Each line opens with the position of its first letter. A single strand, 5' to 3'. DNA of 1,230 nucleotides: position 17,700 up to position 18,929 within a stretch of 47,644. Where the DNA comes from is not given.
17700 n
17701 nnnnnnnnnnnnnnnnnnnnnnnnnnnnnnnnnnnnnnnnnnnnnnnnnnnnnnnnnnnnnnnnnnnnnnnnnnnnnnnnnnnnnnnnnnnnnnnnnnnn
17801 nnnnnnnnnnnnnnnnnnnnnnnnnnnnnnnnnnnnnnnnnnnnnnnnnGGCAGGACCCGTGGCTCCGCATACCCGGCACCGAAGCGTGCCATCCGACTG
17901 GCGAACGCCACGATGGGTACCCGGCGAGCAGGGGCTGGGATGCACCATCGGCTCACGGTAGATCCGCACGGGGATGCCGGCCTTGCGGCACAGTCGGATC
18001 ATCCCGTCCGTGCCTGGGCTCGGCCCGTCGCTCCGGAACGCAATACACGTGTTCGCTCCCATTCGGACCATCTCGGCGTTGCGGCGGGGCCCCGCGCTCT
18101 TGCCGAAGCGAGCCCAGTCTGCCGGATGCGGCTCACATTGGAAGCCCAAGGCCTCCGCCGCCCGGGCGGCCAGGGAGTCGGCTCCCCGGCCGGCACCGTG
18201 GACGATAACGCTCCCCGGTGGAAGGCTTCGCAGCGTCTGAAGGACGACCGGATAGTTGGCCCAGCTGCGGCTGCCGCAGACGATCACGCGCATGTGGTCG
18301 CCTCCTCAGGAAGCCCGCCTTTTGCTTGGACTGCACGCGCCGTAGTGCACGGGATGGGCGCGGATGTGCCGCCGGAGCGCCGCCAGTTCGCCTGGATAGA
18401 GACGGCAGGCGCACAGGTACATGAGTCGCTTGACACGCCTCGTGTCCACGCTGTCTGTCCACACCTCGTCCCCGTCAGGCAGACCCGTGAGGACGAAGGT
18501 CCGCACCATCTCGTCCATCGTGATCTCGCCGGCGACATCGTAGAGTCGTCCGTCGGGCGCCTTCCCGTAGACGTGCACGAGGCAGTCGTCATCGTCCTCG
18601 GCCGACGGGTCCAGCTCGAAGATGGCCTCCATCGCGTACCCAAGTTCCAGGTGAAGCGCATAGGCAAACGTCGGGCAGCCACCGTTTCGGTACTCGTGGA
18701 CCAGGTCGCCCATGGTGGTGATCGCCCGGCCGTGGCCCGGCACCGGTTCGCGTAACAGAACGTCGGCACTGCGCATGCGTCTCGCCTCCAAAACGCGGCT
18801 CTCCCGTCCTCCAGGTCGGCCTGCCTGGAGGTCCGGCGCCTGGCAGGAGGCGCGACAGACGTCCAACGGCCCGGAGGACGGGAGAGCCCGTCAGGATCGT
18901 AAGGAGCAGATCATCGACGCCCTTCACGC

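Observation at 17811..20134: Three adjacent, otherwise unrelated proteins share a ~23-aa C-terminal CHCC module (C-x-PG-x-HRGVR-xx-DG-x3-C-x2-C)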

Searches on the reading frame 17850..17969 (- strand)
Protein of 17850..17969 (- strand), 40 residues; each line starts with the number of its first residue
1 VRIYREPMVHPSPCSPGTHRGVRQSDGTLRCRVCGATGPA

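Call 12: find_homologous_proteins(query=A3, max_evalue=10)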
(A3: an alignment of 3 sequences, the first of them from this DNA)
Query A3 (3 sequences): no candidate shares three 5-residue words with the query. No homologue found.
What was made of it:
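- Tried and rejected: The 40-aa alignment found no candidate, because it needs three shared 5-mers (call 12).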

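Call 30: search_solved_structures(query=A4, max_evalue=10, show_alignments=3)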
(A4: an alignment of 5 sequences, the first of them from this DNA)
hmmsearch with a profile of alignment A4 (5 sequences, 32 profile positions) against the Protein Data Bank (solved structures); distinct sequences matched with E-value up to 10: 11.
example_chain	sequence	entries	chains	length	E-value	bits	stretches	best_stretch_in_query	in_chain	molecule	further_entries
9sq6_C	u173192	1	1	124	0.24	14.4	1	13-27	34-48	Zinc finger protein Helios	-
2o13_A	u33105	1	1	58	0.32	14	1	17-29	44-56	Muscle LIM protein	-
9e2u_R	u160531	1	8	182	0.41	13.6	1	13-27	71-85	Zinc finger protein Helios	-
9y7d_C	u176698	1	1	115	0.75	12.8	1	13-27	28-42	DNA-binding protein Ikaros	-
1yk4_A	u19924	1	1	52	1.1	12.3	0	21-27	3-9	Rubredoxin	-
9ta4_A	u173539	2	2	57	1.2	12.2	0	21-27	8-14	Rubredoxin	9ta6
8tvy_O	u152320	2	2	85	1.4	11.9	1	19-28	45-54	Transcription elongation factor 1 homolog | Transcription elongation factor 1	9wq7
24qp_Q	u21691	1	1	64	1.5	11.8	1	19-28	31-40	Transcription elongation factor 1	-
9sv6_U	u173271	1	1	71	1.9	11.5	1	19-28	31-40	Transcription elongation factor 1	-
1brf_A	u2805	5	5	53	1.9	11.5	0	22-27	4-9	PROTEIN (RUBREDOXIN) | RUBREDOXIN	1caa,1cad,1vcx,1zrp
5k2m_E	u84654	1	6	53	2.7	11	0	21-28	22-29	Probable lysine biosynthesis protein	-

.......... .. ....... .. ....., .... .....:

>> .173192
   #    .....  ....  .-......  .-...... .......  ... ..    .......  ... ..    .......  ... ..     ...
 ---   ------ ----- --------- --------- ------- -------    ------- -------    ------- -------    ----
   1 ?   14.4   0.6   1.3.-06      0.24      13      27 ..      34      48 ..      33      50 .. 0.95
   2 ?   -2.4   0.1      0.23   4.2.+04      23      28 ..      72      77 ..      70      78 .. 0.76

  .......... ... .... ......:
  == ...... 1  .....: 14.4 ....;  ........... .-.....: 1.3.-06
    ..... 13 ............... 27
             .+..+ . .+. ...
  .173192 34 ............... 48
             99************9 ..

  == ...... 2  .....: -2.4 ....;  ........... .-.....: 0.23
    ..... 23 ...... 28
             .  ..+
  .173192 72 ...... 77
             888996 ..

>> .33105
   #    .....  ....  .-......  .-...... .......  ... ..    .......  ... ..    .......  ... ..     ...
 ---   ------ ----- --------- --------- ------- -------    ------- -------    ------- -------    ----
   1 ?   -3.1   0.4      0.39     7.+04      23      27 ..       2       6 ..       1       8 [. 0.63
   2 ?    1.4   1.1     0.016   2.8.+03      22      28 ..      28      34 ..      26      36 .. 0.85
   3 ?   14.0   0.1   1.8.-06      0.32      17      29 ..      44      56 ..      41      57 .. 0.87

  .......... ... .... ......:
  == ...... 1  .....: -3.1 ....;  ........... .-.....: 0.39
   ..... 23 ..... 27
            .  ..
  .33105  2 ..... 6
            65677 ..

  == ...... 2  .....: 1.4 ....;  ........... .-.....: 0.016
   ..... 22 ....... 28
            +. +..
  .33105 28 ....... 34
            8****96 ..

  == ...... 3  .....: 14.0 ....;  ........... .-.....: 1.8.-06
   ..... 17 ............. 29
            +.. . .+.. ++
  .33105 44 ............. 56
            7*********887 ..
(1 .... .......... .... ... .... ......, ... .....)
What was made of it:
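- On Zinc-ribbon fold class: The PDB profile's best E is 0.24 (call 30).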

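Call 35: search_protein_representatives(alignment_id=A4)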
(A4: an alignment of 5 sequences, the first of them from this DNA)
Query: 5 sequences, 32 profile positions. Proteins with E-value up to 0.001 (for the whole library): 17; up to 1e-10: 1; up to 1e-30: 0. The best 17 are listed.
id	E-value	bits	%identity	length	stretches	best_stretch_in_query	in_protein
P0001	2.9e-15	71.7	-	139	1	1-32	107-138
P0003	5.0e-09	51.8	-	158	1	4-28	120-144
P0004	4.0e-07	45.7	-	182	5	8-19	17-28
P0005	8.0e-07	44.7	-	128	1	1-30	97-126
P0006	1.4e-06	43.9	-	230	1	2-32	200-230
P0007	1.9e-06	43.5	-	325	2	1-32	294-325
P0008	6.8e-06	41.8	-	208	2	5-29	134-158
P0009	1.0e-05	41.2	-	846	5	17-30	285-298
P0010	1.8e-05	40.4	-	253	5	5-12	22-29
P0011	2.8e-05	39.8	-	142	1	6-29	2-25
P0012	4.6e-05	39.1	-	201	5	5-17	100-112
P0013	5.4e-05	38.9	-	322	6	8-17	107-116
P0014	1.0e-04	38.0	-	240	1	5-30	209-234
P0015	1.1e-04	37.9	-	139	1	2-26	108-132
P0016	1.4e-04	37.5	-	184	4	7-18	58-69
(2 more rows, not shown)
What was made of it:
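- Distribution is very narrow (about 10 clusters in 1.84 billion representatives, call 35), which suggests a lineage-specific accident.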

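Call 37: predict_structure(alignment_id=A4)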
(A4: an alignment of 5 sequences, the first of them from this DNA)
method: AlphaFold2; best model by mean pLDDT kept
length: 32 residues; sequences in the alignment: 5
mean_pLDDT: 78.4   pTM: 0.39
mean pLDDT of the five models: 78.4, 76.7, 76.3, 72.6, 70.0
residues with pLDDT >= 90: 0; 70-90: 27; 50-70: 5; < 50: 0
segments of 3 or more residues with pLDDT < 50: none
pLDDT, mean of each block of 10 residues (from residue 1): 67 85 85 70
secondary structure, 60 per line:
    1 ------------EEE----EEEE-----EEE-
elements in order: E13-15 E20-23 E29-31
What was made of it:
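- On Zinc-ribbon fold class: AlphaFold strands at G-V-R, x-L-x-C and after C-x2-C-G, at pLDDT 78 (call 37).
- Fold: AlphaFold on the module alone gives pLDDT 78 with three short strands (call 37).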

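Call 40: list_cluster_members(proteins=[P0003, P0005, P0006, P0007, P0008, P0011, P0014, P0015, P0001, P0002])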
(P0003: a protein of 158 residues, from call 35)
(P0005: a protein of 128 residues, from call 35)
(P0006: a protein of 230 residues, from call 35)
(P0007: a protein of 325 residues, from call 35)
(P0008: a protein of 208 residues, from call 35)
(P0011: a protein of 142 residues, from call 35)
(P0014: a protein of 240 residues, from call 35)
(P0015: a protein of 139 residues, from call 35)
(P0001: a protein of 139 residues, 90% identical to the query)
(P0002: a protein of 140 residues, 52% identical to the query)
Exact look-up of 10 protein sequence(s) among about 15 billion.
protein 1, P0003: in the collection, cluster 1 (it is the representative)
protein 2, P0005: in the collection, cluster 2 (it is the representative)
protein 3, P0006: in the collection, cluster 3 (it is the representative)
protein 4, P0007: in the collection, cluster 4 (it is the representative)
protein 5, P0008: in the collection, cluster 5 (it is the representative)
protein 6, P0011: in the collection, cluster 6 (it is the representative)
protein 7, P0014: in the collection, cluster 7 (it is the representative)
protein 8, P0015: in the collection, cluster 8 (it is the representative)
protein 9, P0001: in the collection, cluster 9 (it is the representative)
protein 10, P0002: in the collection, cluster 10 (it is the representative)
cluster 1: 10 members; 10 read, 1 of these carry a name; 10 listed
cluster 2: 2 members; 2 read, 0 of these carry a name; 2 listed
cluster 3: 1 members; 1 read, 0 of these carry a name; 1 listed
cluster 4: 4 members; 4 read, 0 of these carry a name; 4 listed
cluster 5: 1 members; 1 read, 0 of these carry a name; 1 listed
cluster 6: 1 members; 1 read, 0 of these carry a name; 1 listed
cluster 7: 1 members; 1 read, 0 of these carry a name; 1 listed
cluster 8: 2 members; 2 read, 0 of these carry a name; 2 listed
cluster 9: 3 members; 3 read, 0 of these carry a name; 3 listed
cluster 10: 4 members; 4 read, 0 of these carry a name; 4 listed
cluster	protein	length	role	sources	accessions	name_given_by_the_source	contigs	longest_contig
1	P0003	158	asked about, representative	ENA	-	-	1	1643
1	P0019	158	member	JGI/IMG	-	hypothetical protein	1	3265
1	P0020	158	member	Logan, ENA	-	-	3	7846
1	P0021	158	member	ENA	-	-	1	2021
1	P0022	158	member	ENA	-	-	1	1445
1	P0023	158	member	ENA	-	-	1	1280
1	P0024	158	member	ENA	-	-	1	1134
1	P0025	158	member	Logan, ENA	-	-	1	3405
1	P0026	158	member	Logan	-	-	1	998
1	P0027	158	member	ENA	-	-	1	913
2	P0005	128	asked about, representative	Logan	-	-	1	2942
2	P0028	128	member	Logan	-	-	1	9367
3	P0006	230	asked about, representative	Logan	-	-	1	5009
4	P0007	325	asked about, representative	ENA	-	-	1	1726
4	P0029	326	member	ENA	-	-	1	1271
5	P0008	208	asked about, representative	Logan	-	-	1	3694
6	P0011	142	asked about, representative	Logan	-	-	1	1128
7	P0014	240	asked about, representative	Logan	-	-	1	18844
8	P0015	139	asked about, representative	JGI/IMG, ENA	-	-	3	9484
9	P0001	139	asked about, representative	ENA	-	-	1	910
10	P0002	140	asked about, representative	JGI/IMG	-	-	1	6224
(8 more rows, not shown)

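Call 41: find_encoding_contigs(protein=P0014, flank=10000, max_places=3)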
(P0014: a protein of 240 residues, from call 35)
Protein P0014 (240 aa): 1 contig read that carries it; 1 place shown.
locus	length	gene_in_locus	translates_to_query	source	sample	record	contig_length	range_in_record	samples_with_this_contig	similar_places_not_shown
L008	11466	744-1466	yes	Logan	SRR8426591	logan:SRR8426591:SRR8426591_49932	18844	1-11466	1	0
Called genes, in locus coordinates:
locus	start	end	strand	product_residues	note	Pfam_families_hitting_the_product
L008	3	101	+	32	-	?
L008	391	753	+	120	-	-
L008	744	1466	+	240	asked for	-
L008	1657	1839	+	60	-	-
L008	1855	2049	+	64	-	-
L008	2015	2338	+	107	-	-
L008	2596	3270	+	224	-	-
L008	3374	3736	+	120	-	PF00436:SSB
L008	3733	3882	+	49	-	-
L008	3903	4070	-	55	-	-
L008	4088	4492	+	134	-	PF00436:SSB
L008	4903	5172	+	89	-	-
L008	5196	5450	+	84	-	-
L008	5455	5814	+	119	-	PF14216:DUF4326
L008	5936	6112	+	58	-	-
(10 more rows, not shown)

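Call 42: fold_search(model_id=the predicted structure, library=pdb)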
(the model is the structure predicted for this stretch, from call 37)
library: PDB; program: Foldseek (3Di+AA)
matches with E <= 10: 122; with E <= 0.001: 0
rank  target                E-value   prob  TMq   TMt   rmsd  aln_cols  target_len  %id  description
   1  6zj3_L5               2.4e+00  0.41  0.53  0.21   1.4        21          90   38  Cryo-EM structure of the highly atypical cytoplasmic ribosome of Euglena gracilis (released 2020-10-07)
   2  1fbi_X                2.7e+00  0.14  0.45  0.14   2.0        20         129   20  CRYSTAL STRUCTURE OF A CROSS-REACTION COMPLEX BETWEEN FAB F9.13.7 AND GUINEA-FOWL LYSOZYME (released 1995-02-27)
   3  8hku_L37A             3.4e+00  0.20  0.56  0.33   5.7        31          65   29  Cryo-EM Structures and Translocation Mechanism of Crenarchaeota Ribosome (released 2023-08-16)
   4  8fak_H                3.4e+00  0.20  0.45  0.03   1.3        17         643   35  DNA replication fork binding triggers structural changes in the PriA DNA helicase that regulate the PriA-PriB replicat (released 2023-05-10)
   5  3jcs_m                3.6e+00  0.07  0.35  0.15   8.2        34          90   20  2.8 Angstrom cryo-EM structure of the large ribosomal subunit from the eukaryotic parasite Leishmania (released 2016-07-20)
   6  6az3_o                3.6e+00  0.06  0.33  0.14   8.2        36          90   25  Cryo-EM structure of of the large subunit of Leishmania ribosome bound to paromomycin (released 2017-12-06)
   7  8q7z_Bp               3.9e+00  0.08  0.38  0.15   8.3        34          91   18  Structure of the G. gallus 80S non-rotated ribosome (released 2024-08-28)
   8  9gmo_j                3.9e+00  0.08  0.38  0.15   8.3        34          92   18  eIF6-bound pre-60S large ribosomal subunit incorporating mutant uL16 (released 2024-10-02)
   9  7oh3_p                3.9e+00  0.06  0.31  0.13   8.1        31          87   19  Nog1-TAP associated immature ribosomal particle population B from S. cerevisiae (released 2021-11-03)
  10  4v4n_Ai               4.1e+00  0.20  0.51  0.24   1.3        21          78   38  Structure of the Methanococcus jannaschii ribosome-SecYEBeta channel complex (released 2014-07-09)
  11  8rxh_Lo               4.1e+00  0.15  0.50  0.22   3.4        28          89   32  CRYO-EM STRUCTURE OF LEISHMANIA MAJOR 80S RIBOSOME WITH A/P/E-site tRNA AND mRNA : PARENTAL STRAIN (released 2024-05-15)
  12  9mj5_C                4.1e+00  0.15  0.50  0.11   1.4        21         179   28  Catalytic domain of human DNA polymerase alpha in complex with DNA and RPA (released 2025-02-19)
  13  9m0p_Lp               4.1e+00  0.08  0.37  0.15   8.4        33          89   18  Cryo-EM structure of human 80S ribosome in complex with montanine (released 2026-01-14)
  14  8rk2_A                4.4e+00  0.18  0.56  0.14   3.3        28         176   25  Human Replication protein A (RPA; trimeric core) - ssDNA complex (released 2024-04-24)
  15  8d4a_A                4.4e+00  0.15  0.50  0.02   3.3        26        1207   31  Cas12a2 quaternary complex (released 2023-01-18)
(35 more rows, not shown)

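Call 43: find_encoding_contigs(protein=P0028, flank=10000, max_places=2)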
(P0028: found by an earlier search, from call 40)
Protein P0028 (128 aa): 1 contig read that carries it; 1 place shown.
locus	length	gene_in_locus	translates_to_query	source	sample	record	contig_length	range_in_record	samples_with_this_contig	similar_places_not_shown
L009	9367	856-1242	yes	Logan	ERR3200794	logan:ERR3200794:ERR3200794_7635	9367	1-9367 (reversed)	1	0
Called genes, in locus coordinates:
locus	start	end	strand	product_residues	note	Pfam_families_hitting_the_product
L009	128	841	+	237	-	-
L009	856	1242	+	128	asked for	-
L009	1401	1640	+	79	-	-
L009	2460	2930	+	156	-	PF10686:YAcAr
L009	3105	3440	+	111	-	-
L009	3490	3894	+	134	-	-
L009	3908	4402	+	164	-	-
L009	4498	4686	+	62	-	-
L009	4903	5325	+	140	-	PF00436:SSB, PF22657:SSB_1 (weak)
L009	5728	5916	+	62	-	-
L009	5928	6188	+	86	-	-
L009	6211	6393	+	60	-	-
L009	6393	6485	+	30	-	-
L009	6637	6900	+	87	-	-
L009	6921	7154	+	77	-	-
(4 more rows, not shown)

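Call 44: find_encoding_contigs(protein=P0008, flank=10000, max_places=2)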
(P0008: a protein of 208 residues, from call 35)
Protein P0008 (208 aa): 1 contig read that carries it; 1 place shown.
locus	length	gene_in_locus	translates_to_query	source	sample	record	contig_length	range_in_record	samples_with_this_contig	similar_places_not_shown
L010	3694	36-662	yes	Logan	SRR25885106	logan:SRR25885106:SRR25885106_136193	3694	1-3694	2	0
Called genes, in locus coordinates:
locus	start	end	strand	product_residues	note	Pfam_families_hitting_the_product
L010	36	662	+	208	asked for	-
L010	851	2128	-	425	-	-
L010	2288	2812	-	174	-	PF08445:FR47 (faint), PF13302:Acetyltransf_3 (weak), PF00583:Acetyltransf_1, PF13673:Acetyltransf_10, PF13508:Acetyltransf_7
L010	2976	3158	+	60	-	-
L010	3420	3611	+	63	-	PF15919:HicB_lk_antitox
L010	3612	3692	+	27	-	?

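Call 45: find_encoding_contigs(protein=P0011, flank=10000, max_places=2)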
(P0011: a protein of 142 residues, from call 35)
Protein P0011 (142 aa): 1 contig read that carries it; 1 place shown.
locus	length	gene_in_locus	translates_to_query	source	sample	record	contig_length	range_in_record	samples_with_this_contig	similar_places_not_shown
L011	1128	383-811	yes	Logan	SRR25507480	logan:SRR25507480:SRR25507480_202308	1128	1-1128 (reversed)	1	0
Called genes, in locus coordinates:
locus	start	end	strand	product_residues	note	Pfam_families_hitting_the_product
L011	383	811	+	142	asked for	PF14216:DUF4326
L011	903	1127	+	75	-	?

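Call 51: search_protein_families(library=pfam, max_evalue=0.1, proteins=[P0003, P0005, P0006, P0007, P0008, P0011, P0014, P0015])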
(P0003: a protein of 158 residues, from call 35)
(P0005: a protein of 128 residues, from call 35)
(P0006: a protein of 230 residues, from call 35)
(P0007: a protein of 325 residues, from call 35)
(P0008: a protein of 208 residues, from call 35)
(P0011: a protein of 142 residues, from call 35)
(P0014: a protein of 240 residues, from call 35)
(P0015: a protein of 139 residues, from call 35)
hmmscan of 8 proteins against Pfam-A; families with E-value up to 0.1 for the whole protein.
P0003 (158 aa): 3 families
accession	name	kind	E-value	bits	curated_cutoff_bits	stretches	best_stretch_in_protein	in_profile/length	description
PF10686.14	YAcAr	-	1e-15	57.7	28.2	1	1-62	1-65/66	YspA, cpYpsA-related SLOG family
PF07282.18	Cas12f1-like_TNB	-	0.012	16.2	26.3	1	100-144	10-48/60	Cas12f1-like, TNB domain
PF24458.1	DUF7573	-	0.079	13.4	30.2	1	136-152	11-27/39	Domain of unknown function (DUF7573)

P0005 (128 aa): 0 families

P0006 (230 aa): 3 families
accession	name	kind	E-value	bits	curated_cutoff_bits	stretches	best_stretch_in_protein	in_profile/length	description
PF18912.6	DZR_2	-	0.0077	16.5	27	1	114-136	10-32/56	Double zinc ribbon domain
PF12773.13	DZR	-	0.012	16.2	27.3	1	114-136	1-23/45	Double zinc ribbon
PF01844.29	HNH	-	0.09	13.4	21.4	0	213-228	29-44/47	HNH endonuclease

P0007 (325 aa): 3 families
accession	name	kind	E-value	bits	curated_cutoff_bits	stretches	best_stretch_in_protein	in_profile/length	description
PF08201.16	BssC_TutF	-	0.038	14.5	25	1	57-76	4-25/56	BssC/TutF protein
PF13913.12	zf-C2HC_2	-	0.045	13.9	27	1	125-136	3-14/25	zinc-finger of a C2HC-type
PF00096.32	zf-C2H2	-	0.047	14.6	25.2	1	127-147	3-23/23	Zinc finger, C2H2 type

P0008 (208 aa): 2 families
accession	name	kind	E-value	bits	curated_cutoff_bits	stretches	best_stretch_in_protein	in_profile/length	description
PF13894.12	zf-C2H2_4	-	0.049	14.8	27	1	10-31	2-23/24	C2H2-type zinc finger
PF13248.11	Zn_ribbon_3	-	0.076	13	27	0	196-203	15-22/26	zinc-ribbon domain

P0011 (142 aa): 1 family
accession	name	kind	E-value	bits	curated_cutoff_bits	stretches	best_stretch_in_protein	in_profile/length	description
PF14216.11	DUF4326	-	2.4e-19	70.2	25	1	44-122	9-81/82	Domain of unknown function (DUF4326)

P0014 (240 aa): 4 families
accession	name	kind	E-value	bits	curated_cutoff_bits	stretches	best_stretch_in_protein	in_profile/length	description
PF09297.16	Zn_ribbon_NUD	-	0.018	15.2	24.8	1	87-108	6-27/32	NADH pyrophosphatase zinc ribbon domain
PF00096.32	zf-C2H2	-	0.02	15.8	25.2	1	11-33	1-23/23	Zinc finger, C2H2 type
PF13894.12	zf-C2H2_4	-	0.022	15.9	27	1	11-33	1-23/24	C2H2-type zinc finger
PF03966.22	Trm112p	-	0.079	13.3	22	0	218-231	19-32/40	Trm112p-like protein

P0015 (139 aa): 0 families
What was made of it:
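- On HNH endonuclease (PF01844): Best score is 13.4 bits against a 21.4-bit cutoff, on P0006 only (call 51).
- Pfam HNH gives a weak hit on P0006 (E 0.09, 13.4 bits against a 21.4-bit cutoff, call 51).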

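Call 52: search_protein_families(library=ncbifam, max_evalue=0.1, proteins=[P0011, P0014, P0008])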
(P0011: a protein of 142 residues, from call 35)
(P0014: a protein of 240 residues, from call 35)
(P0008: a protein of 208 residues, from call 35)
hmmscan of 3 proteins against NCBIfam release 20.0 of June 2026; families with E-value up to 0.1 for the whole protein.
P0011 (142 aa): 0 families

P0014 (240 aa): 0 families

P0008 (208 aa): 0 families

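Call 71: fold_search(model_id=the predicted structure, library=viral)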
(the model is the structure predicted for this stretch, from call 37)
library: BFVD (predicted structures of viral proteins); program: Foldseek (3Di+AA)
matches with E <= 10: 315; with E <= 0.001: 0
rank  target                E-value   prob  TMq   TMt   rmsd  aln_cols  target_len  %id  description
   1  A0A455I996            4.0e-01  0.87  0.61  0.21   2.4        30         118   37  (no name in the UniProt tables at hand)
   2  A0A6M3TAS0            4.6e-01  0.95  0.60  0.58   0.9        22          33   41  Uncharacterized protein [Streptomyces phage Bmoc]
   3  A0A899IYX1            7.9e-01  0.66  0.62  0.46   3.0        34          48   24  (no name in the UniProt tables at hand)
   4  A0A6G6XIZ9            8.5e-01  0.77  0.68  0.65   2.1        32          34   28  (no name in the UniProt tables at hand)
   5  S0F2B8                8.5e-01  0.63  0.52  0.39   1.2        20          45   30  Uncharacterized protein [Stenotrophomonas phage SMA7]
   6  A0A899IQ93            9.8e-01  0.35  0.49  0.16   4.4        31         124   26  (no name in the UniProt tables at hand)
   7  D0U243                1.3e+00  0.66  0.57  0.30   1.8        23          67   26  Uncharacterized protein [Clavibacter phage CMP1]
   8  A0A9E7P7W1            1.3e+00  0.30  0.46  0.26   3.4        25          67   28  Uncharacterized protein [Arthrobacter phage ScienceWizSam]
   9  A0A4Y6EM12            1.5e+00  0.16  0.41  0.18   5.9        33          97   24  (no name in the UniProt tables at hand)
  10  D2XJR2                1.6e+00  0.51  0.56  0.38   1.3        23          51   22  Uncharacterized protein [Escherichia phage K1ind2]
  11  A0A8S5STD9            1.6e+00  0.25  0.47  0.13   2.9        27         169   33  DNA primase [Siphoviridae sp. ct8hB11]
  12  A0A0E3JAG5            1.9e+00  0.44  0.64  0.37   1.5        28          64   18  Uncharacterized protein [Helicoverpa armigera nucleopolyhedrovirus]
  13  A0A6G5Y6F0            1.9e+00  0.41  0.56  0.14   1.8        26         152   31  (no name in the UniProt tables at hand)
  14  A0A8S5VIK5            1.9e+00  0.12  0.40  0.10   7.7        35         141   26  NUDIX domain protein [Siphoviridae sp. cthu813]
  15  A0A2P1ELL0            2.1e+00  0.38  0.54  0.03   1.5        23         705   13  3'-5' exonuclease [Moumouvirus australiensis]
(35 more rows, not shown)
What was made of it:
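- On Zinc-ribbon fold class: Foldseek's best E is 2.4 against PDB and 0.4 against BFVD (calls 42, 71).
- The top Foldseek hits, all non-significant, are zinc ribbons of nucleic-acid-binding proteins such as eL43, RPA70, PriA and small actinophage proteins (calls 42, 71).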

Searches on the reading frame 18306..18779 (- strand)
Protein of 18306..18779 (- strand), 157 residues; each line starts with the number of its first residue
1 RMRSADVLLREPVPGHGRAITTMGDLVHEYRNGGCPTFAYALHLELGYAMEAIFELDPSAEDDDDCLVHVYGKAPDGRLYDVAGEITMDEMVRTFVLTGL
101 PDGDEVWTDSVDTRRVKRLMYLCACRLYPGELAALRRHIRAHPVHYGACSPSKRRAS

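Call 5: search_protein_families(library=pfam, max_evalue=0.1, proteins=[window:18309-18776:-])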
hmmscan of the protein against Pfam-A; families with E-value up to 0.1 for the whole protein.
seq(156 aa): 1 family
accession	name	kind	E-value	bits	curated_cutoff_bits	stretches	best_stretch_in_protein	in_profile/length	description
PF24591.1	Phage_YunG-like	-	0.052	13.8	27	1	27-89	17-69/99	Phage YunG-like protein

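Call 31: search_protein_families(library=phrogs, max_evalue=0.01, proteins=[window:18309-18776:-])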
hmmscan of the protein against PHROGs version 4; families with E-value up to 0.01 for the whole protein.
seq(156 aa): 0 families

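Call 52: search_protein_families(library=ncbifam, max_evalue=0.1, proteins=[window:18309-18776:-])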
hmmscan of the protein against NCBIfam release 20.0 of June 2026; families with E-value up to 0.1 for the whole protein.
seq(156 aa): 0 families

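Call 69: search_protein_families(library=padloc, max_evalue=0.001, proteins=[window:18306-18779:-])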
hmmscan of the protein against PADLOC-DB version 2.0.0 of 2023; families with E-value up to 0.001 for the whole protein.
window:18306-18779:- (157 aa): 0 families
